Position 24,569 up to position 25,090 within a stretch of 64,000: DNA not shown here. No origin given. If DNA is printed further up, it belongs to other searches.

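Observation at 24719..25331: Flp/Fap-like prepilin mini-gene immediately followed by a zincin-type HExxH protein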

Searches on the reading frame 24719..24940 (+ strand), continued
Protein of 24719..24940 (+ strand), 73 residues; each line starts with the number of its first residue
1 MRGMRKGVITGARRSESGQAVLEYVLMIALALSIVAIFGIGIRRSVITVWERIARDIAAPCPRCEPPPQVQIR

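Call 53: list_cluster_members(proteins=[P0145, P0149, P0003, P0010, P0013, P0023, P0049, P0152, P0130, P0018])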
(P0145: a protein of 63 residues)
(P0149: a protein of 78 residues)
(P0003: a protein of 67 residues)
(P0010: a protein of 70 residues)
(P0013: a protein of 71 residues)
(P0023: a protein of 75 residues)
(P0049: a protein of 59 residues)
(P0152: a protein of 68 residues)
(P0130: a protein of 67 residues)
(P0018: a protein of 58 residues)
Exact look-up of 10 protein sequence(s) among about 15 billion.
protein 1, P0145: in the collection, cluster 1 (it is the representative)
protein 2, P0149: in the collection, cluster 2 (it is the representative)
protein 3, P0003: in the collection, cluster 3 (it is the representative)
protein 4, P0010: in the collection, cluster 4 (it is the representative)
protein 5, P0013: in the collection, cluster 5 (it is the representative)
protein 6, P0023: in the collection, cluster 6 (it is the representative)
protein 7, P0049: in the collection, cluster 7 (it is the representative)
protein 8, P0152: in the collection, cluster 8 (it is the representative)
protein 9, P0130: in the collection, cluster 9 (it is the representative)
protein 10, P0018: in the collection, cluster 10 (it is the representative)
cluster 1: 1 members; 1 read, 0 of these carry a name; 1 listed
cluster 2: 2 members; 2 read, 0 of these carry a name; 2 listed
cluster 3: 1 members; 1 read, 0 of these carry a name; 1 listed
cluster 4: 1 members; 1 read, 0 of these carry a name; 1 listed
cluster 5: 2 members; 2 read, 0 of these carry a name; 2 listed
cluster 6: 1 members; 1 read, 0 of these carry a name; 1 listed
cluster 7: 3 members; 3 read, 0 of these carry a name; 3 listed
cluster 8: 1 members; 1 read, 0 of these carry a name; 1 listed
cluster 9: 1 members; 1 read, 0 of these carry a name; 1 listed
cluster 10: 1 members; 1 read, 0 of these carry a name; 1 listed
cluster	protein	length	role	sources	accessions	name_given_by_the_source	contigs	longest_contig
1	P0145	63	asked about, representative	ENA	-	-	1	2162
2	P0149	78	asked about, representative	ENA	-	-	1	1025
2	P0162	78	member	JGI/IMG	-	-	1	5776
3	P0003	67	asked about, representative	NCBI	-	-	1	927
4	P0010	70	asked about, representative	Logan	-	-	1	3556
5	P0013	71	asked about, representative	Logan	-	-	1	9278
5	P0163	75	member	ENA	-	-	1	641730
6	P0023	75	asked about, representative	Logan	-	-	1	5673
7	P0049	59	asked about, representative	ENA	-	-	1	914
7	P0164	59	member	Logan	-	-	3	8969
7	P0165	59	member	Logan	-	-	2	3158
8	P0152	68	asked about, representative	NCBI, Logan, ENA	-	-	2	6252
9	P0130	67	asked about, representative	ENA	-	-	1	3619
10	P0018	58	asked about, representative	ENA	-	-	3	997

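Call 54: fold_search(model_id=the predicted structure, library=pdb)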
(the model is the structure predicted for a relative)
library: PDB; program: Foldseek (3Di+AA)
matches with E <= 10: 0; with E <= 0.001: 0
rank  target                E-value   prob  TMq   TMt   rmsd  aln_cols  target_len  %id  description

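Call 57: find_encoding_contigs(protein=P0005, flank=10000, max_places=2)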
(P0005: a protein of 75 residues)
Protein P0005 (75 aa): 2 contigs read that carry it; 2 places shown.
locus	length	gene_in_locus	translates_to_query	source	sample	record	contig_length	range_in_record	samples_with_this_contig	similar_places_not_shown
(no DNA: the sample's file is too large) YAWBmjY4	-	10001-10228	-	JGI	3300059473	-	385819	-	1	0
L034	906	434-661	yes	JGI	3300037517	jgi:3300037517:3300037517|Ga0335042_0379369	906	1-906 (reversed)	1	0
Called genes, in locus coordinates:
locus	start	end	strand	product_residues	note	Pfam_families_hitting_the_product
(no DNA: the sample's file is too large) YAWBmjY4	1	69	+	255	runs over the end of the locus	-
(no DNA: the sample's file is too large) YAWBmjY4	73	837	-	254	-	PF10502:Peptidase_S26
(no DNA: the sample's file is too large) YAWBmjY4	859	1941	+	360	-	PF03739:LptF_LptG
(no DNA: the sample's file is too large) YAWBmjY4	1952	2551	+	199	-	PF01327:Pep_deformylase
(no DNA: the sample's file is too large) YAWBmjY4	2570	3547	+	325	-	PF00551:Formyl_trans_N, PF02911:Formyl_trans_C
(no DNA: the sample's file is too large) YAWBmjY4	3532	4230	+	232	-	PF00834:Ribul_P_3_epim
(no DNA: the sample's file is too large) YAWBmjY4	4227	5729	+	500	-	PF00221:Lyase_aromatic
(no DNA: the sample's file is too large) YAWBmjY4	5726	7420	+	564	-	PF17391:Urocanase_N, PF01175:Urocanase, PF17392:Urocanase_C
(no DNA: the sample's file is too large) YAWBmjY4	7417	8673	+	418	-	PF01979:Amidohydro_1, PF07969:Amidohydro_3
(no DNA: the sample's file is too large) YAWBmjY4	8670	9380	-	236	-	PF14378:PAP2_3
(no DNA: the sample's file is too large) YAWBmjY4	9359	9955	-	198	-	PF00578:AhpC-TSA, PF08534:Redoxin, PF00085:Thioredoxin (weak), PF13905:Thioredoxin_8 (weak)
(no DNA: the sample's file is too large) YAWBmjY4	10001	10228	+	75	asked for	-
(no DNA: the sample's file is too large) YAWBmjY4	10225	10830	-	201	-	PF01728:FtsJ, PF13847:Methyltransf_31 (weak)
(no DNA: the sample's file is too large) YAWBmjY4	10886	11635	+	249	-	PF00106:adh_short, PF08659:KR, PF13561:adh_short_C2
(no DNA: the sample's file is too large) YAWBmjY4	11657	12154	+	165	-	PF01242:PTPS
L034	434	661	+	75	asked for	-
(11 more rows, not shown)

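Call 58: find_encoding_contigs(protein=P0156, flank=10000, max_places=2)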
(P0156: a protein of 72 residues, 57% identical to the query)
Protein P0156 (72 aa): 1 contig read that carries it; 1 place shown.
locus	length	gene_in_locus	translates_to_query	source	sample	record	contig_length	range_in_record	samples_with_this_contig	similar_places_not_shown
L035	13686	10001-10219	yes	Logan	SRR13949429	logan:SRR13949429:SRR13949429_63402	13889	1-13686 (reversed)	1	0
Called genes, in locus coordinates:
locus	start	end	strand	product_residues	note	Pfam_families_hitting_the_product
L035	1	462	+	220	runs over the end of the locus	?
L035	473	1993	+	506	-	PF00221:Lyase_aromatic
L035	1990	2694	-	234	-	-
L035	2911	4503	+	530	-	PF17391:Urocanase_N, PF01175:Urocanase, PF17392:Urocanase_C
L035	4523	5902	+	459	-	PF01212:Beta_elim_lyase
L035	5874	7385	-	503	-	PF02113:Peptidase_S13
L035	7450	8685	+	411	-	PF01979:Amidohydro_1, PF07969:Amidohydro_3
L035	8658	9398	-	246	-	PF14378:PAP2_3, PF01569:PAP2 (weak)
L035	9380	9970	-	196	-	PF00578:AhpC-TSA, PF08534:Redoxin, PF00085:Thioredoxin (weak), PF13905:Thioredoxin_8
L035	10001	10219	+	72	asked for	-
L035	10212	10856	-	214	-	PF01728:FtsJ, PF13489:Methyltransf_23 (faint), PF13847:Methyltransf_31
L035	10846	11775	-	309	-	PF02515:CoA_transf_3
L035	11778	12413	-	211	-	PF07238:PilZ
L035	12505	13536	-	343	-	PF00022:Actin, PF06723:MreB_Mbl, PF00012:HSP70, PF11104:PilM_2 (faint), PF14450:FtsA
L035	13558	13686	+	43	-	?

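Call 72: find_encoding_contigs(protein=P0145, flank=5000, max_places=3)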
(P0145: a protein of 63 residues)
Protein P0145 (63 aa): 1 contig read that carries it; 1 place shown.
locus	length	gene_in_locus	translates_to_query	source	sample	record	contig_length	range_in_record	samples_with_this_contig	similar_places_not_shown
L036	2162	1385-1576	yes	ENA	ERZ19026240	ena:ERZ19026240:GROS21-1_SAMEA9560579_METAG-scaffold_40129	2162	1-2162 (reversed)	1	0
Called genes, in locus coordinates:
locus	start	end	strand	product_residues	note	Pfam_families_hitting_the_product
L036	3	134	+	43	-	?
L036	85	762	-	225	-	PF14378:PAP2_3, PF01569:PAP2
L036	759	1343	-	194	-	PF08534:Redoxin, PF00578:AhpC-TSA, PF00085:Thioredoxin (faint), PF13905:Thioredoxin_8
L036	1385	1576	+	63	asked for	-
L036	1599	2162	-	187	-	?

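Call 75: search_protein_families(library=pfam, proteins=[L031:3299-4930:+, L031:4938-5957:+, L031:5957-8152:+, L031:8127-8897:+, L031:10811-11368:+, L031:11361-12188:+, L031:12201-13847:+, L031:13851-16010:+, L032:8910-9941:+, L032:5354-8725:+], max_evalue=0.001)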
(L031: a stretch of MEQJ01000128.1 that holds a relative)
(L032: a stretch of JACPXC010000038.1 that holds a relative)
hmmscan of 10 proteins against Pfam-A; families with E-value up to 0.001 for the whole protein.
L031:3299-4930:+ (543 aa): 4 families
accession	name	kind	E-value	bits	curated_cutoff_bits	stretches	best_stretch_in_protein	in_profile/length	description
PF16697.10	Yop-YscD_cpl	-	8.5e-17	61.6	33.2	1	6-95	2-93/94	Inner membrane component of T3SS, cytoplasmic domain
PF00498.31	FHA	-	4.6e-16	59.4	20.7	1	23-86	1-67/67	FHA domain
PF00989.32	PAS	-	0.00029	21.3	22.6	1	445-503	11-73/113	PAS fold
PF08448.16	PAS_4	-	0.00035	21.2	23.1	0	445-495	5-55/110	PAS fold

L031:4938-5957:+ (339 aa): 2 families
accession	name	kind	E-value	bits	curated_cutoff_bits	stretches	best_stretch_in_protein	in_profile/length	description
PF16697.10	Yop-YscD_cpl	-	9.4e-15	55.1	33.2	1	23-112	1-92/94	Inner membrane component of T3SS, cytoplasmic domain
PF00498.31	FHA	-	5.6e-11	43.2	20.7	1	42-104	2-67/67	FHA domain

L031:5957-8152:+ (731 aa): 9 families
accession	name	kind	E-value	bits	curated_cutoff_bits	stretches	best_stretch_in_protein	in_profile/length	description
PF00498.31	FHA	-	1.9e-31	108.8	20.7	2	205-268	1-67/67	FHA domain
PF16697.10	Yop-YscD_cpl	-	6.3e-27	94.1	33.2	2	191-275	5-91/94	Inner membrane component of T3SS, cytoplasmic domain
PF07719.23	TPR_2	-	1.6e-11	43.8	27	0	510-533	11-34/34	Tetratricopeptide repeat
PF13428.12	TPR_14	-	6.1e-07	30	23.5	0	631-665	10-44/44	Tetratricopeptide repeat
PF14559.12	TPR_19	-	7.5e-07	29.8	25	0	511-539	2-30/68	Tetratricopeptide repeat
PF00515.34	TPR_1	-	9.8e-07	28.8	27.8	0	511-533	12-34/34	Tetratricopeptide repeat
PF14853.12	Fis1_TPR_C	-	4.7e-05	23.9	25.3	0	512-545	13-46/53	Fis1 C-terminal tetratricopeptide repeat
PF13414.12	TPR_11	-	5.4e-05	23.2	26.8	0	511-533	5-27/42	TPR repeat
PF13432.12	TPR_16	-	0.00051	20.9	32.7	0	510-539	7-36/65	Tetratricopeptide repeat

L031:8127-8897:+ (256 aa): 2 families
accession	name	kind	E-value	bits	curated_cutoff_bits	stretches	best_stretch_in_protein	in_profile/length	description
PF13672.11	PP2C_2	-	2.9e-07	30.7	24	1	37-216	22-179/209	Protein phosphatase 2C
PF07228.17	SpoIIE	-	5.6e-05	23.6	25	1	180-243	102-175/192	Stage II sporulation protein E (SpoIIE)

L031:10811-11368:+ (185 aa): 0 families

L031:11361-12188:+ (275 aa): 2 families
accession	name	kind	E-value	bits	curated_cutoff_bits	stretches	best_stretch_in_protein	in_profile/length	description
PF16976.10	RcpC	-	1.1e-24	86.9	28.8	1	120-241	2-114/114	Flp pilus assembly protein RcpC/CpaB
PF08666.17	SAF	-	3e-05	24.9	21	1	40-112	2-62/63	SAF domain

L031:12201-13847:+ (548 aa): 3 families
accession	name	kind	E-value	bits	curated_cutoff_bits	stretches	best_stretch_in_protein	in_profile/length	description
PF00263.26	Secretin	-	3e-12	46.9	27.5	1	368-530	3-169/169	Bacterial type II and III secretion system protein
PF04972.22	BON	-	1.4e-05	25.7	27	0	203-249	7-56/69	BON domain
PF13629.12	T2SS-T3SS_pil_N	-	1.7e-05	24.8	23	1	53-129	3-72/72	Pilus formation protein N terminal region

L031:13851-16010:+ (719 aa): 11 families
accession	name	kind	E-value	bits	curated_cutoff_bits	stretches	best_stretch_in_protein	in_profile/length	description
PF00437.27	T2SSE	-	2.3e-63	214.5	24.9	1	367-644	3-275/370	Type II/IV secretion system protein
PF01656.29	CbiA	-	1.4e-12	48.1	25.4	1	6-215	1-119/125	CobQ/CobB/MinD/ParA nucleotide binding domain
PF10609.15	ParA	-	9.9e-07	28.9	27.1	1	4-44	4-43/246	NUBPL iron-transfer P-loop NTPase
PF13614.12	AAA_31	-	3.4e-06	27.5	27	1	4-166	2-165/177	AAA domain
PF06564.18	CBP_BcsQ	-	7.2e-05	22.8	21.3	0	5-44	3-41/234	Cellulose biosynthesis protein BcsQ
PF00005.33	ABC_tran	-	0.00011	23.3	25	0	491-531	7-46/137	ABC transporter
PF20720.3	nSTAND3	-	0.00019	21.6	27.2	0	493-519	15-41/155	Novel STAND NTPase 3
PF13191.12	AAA_16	-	0.00044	21.2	32.6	0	496-529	25-57/167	AAA ATPase domain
PF13238.12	AAA_18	-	0.0006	20.7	29.4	0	498-614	1-108/128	AAA domain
PF07693.20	KAP_NTPase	-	0.00072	19.3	20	0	492-528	17-54/293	KAP family P-loop domain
PF13479.12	AAA_24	-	0.00078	19.8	27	0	8-45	6-34/195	AAA domain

L032:8910-9941:+ (343 aa): 0 families

L032:5354-8725:+ (1123 aa): 3 families
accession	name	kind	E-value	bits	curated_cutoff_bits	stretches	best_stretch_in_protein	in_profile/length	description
PF13860.13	FlgD_ig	-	8.3e-25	87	27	1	1052-1098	24-69/79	FlgD Ig-like domain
PF13585.12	CHU_C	-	2.1e-08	34.6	27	0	1042-1107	17-75/86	CHU_C Type IX secretion signal domain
PF18962.6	Por_Secre_tail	-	0.00082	20.1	27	0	1031-1105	1-65/75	Secretion system C-terminal sorting domain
